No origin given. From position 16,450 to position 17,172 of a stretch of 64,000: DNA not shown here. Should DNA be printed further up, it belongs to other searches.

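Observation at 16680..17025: Type II secretion GspG/pseudopilin-like globular domain fused to the C-terminus of a GT-C glycosyltransferase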

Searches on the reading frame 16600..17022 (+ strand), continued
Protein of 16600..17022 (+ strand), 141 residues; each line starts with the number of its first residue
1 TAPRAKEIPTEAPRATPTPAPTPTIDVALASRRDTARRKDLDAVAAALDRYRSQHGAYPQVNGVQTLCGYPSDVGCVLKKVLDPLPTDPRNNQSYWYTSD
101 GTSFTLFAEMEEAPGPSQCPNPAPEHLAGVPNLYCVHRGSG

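Call 75: find_encoding_contigs(protein=P0224, flank=8000, max_places=1)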
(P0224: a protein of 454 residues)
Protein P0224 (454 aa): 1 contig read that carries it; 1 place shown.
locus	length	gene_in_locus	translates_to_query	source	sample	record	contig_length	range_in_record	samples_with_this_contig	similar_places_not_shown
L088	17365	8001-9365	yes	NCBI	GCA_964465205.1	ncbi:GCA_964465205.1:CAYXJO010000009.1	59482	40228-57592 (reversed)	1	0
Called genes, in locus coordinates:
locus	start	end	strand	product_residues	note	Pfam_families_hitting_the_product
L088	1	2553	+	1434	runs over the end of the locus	PF16656:Pur_ac_phosph_N (faint), PF23376:Fn3_VIN3 (faint), PF25059:FN3_DSCAM-DSCAML_C (faint), PF16893:fn3_2 (faint), PF00041:fn3 (weak), PF10179:NDNF (faint), PF00041:fn3, PF00041:fn3, +1 more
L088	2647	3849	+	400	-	PF17785:PUA_3, PF10672:Methyltrans_SAM, PF02475:TRM5-TYW2_MTfase (faint), PF03602:Cons_hypoth95 (weak)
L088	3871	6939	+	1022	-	PF07705:CARDB (faint)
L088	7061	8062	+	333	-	PF00044:Gp_dh_N, PF02800:Gp_dh_C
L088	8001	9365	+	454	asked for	PF22434:PilW_C (faint), PF08334:T2SSG (weak)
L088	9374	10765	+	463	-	PF01336:tRNA_anti-codon, PF00152:tRNA-synt_2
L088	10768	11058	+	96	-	-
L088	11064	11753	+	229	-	PF02616:SMC_ScpA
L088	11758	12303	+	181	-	PF04079:SMC_ScpB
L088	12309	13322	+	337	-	PF00768:Peptidase_S11, PF13354:Beta-lactamase2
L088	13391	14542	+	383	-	PF00162:PGK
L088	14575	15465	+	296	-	PF04402:SIMPL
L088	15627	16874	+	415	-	PF03952:Enolase_N, PF00113:Enolase_C, PF13378:MR_MLE_C (weak)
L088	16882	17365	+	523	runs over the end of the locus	PF01676:Metalloenzyme, PF06415:iPGM_N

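Call 76: find_encoding_contigs(protein=P0156, flank=8000, max_places=1)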
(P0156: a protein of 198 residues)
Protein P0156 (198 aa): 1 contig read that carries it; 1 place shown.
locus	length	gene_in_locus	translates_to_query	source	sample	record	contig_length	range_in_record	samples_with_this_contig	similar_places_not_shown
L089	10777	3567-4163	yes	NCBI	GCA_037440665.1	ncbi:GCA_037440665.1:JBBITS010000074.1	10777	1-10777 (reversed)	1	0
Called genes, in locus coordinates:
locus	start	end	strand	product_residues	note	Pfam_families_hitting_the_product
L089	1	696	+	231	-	?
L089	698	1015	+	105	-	PF00037:Fer4 (weak), PF12797:Fer4_2 (faint), PF13237:Fer4_10, PF14697:Fer4_21, PF12838:Fer4_7, PF13187:Fer4_9, PF25160:LdpA_Fe-S-bd (weak), PF00037:Fer4 (weak), +3 more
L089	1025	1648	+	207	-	-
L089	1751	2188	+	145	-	PF11716:MDMPI_N (weak), PF12867:DinB_2 (weak)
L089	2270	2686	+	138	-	PF13601:HTH_34 (weak), PF03551:PadR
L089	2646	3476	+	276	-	PF01135:PCMT, PF13489:Methyltransf_23, PF01209:Ubie_methyltran, PF06325:PrmA, PF13649:Methyltransf_25, PF13847:Methyltransf_31, PF08241:Methyltransf_11, PF08242:Methyltransf_12, +3 more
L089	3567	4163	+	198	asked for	-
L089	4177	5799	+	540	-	PF13231:PMT_2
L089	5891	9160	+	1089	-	-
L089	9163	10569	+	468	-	PF10060:DUF2298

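Call 77: find_encoding_contigs(protein=P0121, flank=8000, max_places=1)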
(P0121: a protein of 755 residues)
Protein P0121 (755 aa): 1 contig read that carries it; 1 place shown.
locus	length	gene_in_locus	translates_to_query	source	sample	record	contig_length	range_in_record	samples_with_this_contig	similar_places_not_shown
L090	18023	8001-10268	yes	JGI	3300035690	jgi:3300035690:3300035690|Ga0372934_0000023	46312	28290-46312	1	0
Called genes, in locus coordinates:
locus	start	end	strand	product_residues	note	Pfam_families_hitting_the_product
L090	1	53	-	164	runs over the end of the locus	PF03100:CcmE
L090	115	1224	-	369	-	PF13428:TPR_14 (faint), PF13432:TPR_16 (faint), PF14559:TPR_19 (faint), PF23914:TPR_CcmH_CycH, PF07719:TPR_2 (faint), PF13181:TPR_8 (faint)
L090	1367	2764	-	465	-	-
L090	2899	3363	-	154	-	PF16998:17kDa_Anti_2 (weak)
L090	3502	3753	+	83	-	PF04365:BrnT_toxin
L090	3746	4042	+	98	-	PF14384:BrnA_antitoxin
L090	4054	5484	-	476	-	PF26769:HAMP_PhoQ, PF02518:HATPase_c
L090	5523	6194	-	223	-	PF00072:Response_reg, PF00486:Trans_reg_C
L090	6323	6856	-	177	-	-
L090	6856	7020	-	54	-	-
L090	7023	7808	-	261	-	-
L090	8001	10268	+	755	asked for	PF08334:T2SSG (faint), PF13075:DUF3939 (faint), PF16649:IL23 (faint)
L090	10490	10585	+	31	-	-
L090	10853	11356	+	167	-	-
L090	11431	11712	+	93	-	PF05015:HigB-like_toxin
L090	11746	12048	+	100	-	PF01381:HTH_3 (weak)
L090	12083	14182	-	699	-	PF04860:Phage_portal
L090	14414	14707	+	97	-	PF01541:GIY-YIG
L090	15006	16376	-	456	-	PF03237:Terminase_6N, PF17289:Terminase_6C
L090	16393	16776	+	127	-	-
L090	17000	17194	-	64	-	-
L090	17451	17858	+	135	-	PF04828:GFA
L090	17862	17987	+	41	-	-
